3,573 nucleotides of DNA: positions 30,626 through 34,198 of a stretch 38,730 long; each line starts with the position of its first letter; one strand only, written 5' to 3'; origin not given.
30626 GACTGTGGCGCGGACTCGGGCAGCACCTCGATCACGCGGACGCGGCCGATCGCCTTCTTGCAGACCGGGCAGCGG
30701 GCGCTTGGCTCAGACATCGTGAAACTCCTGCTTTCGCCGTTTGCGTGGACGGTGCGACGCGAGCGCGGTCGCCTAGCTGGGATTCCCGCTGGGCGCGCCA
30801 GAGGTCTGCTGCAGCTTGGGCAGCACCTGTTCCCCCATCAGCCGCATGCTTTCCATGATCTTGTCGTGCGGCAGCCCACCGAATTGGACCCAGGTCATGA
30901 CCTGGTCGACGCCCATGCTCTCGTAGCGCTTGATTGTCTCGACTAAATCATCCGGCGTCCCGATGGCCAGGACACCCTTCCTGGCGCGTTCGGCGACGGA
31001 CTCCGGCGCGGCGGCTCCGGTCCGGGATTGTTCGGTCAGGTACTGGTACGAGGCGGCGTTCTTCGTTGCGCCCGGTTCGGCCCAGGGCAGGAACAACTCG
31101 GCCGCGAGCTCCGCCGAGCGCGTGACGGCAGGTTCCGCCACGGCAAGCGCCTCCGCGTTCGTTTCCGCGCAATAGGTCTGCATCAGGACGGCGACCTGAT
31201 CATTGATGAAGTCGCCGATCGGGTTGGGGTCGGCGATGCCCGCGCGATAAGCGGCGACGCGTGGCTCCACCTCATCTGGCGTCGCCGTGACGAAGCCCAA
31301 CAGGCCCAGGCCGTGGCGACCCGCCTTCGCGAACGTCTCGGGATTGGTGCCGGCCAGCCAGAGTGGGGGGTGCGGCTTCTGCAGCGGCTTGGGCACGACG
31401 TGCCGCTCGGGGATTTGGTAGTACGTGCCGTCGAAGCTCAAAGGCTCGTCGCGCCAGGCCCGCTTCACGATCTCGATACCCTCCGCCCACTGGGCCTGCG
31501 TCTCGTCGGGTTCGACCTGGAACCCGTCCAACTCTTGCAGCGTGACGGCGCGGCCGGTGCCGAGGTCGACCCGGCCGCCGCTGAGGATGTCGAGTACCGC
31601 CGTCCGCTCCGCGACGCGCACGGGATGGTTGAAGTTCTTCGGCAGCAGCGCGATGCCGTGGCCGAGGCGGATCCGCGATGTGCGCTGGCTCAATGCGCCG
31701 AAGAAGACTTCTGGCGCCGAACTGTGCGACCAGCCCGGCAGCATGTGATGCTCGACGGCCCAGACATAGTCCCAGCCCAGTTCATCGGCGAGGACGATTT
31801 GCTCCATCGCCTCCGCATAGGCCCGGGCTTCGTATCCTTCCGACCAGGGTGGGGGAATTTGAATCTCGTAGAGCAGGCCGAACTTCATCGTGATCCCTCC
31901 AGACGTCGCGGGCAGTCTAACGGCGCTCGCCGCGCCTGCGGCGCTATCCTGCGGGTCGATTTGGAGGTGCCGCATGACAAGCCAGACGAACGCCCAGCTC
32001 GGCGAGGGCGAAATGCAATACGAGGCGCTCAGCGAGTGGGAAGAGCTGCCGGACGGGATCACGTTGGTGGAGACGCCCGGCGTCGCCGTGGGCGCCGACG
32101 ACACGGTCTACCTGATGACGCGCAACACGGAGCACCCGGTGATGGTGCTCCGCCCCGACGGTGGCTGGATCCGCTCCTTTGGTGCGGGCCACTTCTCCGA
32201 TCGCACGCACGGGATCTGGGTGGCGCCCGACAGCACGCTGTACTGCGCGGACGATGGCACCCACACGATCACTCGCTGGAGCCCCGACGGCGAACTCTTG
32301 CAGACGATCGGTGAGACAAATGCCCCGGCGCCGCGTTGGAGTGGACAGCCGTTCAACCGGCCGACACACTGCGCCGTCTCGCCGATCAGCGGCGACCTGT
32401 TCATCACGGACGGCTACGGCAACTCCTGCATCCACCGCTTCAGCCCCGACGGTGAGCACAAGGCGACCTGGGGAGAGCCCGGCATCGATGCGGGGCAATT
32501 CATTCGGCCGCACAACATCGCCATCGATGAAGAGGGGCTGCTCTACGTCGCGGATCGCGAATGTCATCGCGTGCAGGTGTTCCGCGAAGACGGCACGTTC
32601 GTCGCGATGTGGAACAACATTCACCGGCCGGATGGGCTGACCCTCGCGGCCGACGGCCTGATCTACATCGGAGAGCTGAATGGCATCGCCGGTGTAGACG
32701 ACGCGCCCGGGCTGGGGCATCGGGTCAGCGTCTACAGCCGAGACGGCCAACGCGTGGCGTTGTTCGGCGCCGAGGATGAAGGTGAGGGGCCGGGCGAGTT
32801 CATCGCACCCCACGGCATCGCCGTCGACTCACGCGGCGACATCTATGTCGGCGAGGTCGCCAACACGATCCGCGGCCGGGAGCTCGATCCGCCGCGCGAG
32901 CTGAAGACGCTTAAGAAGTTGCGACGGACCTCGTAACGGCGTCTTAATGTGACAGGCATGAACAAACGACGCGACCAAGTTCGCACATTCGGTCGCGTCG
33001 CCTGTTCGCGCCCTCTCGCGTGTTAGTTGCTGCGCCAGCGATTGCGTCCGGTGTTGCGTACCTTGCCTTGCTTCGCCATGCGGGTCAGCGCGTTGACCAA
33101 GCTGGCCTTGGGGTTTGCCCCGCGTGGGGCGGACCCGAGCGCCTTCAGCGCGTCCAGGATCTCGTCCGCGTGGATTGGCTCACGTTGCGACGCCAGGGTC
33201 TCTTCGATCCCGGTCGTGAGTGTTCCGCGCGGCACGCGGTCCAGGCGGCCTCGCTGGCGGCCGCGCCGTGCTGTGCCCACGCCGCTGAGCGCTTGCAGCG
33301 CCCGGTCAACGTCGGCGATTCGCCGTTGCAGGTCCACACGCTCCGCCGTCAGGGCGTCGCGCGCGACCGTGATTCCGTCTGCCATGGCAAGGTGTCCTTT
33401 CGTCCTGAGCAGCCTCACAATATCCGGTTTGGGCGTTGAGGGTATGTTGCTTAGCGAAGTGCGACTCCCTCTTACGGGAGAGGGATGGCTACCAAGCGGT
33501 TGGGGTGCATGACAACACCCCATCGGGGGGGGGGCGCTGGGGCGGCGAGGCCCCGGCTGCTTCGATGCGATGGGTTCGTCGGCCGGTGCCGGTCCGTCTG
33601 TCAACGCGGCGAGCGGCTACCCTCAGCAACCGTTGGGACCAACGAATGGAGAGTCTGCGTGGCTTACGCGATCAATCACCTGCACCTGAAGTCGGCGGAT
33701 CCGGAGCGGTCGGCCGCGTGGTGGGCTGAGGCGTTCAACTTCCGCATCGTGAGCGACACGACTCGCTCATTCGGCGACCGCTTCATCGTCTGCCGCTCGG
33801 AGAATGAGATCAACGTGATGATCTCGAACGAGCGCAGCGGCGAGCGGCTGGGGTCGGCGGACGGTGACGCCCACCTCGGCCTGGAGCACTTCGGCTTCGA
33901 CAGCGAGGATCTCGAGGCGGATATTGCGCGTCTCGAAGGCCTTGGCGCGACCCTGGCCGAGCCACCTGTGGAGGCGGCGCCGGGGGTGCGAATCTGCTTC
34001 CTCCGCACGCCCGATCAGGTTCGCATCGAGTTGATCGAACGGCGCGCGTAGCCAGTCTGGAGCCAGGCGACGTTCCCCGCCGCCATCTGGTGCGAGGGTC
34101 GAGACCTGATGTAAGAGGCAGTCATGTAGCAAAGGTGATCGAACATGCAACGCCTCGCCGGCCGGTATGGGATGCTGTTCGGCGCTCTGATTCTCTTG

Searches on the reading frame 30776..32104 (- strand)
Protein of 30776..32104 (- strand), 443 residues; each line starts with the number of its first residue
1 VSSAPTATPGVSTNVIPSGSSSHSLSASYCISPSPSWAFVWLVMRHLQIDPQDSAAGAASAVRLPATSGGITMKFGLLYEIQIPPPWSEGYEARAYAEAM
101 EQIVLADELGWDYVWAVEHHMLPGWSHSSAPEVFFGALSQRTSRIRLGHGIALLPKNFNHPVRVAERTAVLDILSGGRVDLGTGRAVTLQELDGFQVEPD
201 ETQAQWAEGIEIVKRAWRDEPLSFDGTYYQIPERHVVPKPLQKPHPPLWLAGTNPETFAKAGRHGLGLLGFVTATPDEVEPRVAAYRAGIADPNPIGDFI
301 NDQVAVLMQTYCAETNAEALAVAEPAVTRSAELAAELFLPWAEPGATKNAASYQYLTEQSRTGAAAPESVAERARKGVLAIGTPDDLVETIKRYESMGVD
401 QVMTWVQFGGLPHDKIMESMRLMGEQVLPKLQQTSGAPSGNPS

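Call 66: search_protein_families(library=pfam, proteins=[window:30776-32104:-], max_evalue=0.01)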
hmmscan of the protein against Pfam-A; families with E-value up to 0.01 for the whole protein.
window:30776-32104:- (443 aa): 1 family
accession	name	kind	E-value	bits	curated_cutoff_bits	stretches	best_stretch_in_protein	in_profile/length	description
PF00296.26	Bac_luciferase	-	2.1e-57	195.3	27.9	1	74-401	2-314/314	Luciferase-like monooxygenase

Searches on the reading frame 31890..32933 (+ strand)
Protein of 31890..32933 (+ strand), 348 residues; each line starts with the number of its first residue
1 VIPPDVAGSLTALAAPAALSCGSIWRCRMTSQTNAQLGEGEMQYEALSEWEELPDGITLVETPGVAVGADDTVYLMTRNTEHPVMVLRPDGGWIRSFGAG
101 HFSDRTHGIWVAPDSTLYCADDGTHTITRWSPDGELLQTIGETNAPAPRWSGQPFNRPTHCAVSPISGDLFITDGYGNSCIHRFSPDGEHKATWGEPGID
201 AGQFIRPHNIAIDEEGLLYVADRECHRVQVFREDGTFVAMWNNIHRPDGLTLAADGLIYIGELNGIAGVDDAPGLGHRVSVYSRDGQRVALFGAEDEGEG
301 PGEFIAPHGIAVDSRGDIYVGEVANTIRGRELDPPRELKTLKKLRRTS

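Call 66: search_protein_families(library=pfam, proteins=[window:31890-32933:+], max_evalue=0.01)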
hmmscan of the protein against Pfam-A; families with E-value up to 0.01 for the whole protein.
window:31890-32933:+ (348 aa): 8 families
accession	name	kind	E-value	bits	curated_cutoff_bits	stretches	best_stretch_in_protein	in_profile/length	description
PF01436.27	NHL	-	3.1e-14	52.6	20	2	206-231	3-28/28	NHL repeat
PF24684.1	Vgb_lyase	-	2.1e-06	27.2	50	0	64-137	17-88/290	Virginiamycin B lyase family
PF25021.1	TEN_NHL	-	3.4e-06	26.7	27.1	0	202-225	139-162/357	Teneurin NHL domain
PF17170.10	DUF5128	-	6.4e-06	26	22.9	0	168-228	54-114/321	6-bladed beta-propeller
PF08450.18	SGL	-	1.7e-05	25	26.3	0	207-241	186-220/246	SMP-30/Gluconolactonase/LRE-like region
PF06739.17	SBBP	-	4.3e-05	23.8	20.5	0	307-321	15-29/38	Beta-propeller repeat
PF10584.14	Proteasome_A_N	-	0.00065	19.8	27.7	0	126-138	4-16/23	Proteasome subunit A N-terminal signature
PF13313.11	DUF4082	-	0.0074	16.7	28.4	0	121-160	40-79/143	Domain of unknown function (DUF4082)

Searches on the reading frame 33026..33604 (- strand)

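Call 66: search_protein_families(library=pfam, proteins=[window:33026-33604:-], max_evalue=0.01)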
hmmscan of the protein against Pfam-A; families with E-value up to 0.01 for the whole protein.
window:33026-33604:- (193 aa): 1 family
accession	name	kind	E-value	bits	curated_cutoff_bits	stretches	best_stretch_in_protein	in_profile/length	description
PF13338.12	AbiEi_4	-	0.0067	16.9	25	0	112-128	29-45/49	Transcriptional regulator, AbiEi antitoxin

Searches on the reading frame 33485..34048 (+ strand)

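Call 66: search_protein_families(library=pfam, proteins=[window:33485-34048:+], max_evalue=0.01)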
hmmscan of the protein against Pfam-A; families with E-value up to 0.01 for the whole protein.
window:33485-34048:+ (188 aa): 3 families
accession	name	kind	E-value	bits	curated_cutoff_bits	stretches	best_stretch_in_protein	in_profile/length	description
PF00903.31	Glyoxalase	-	1.6e-10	41.9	20.6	1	63-183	2-121/121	Glyoxalase/Bleomycin resistance protein/Dioxygenase superfamily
PF18029.7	Glyoxalase_6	-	6e-08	33.7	23.6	1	68-177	4-99/106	Glyoxalase-like domain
PF13669.12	Glyoxalase_4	-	3.3e-07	31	27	1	64-172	1-109/109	Glyoxalase/Bleomycin resistance protein/Dioxygenase superfamily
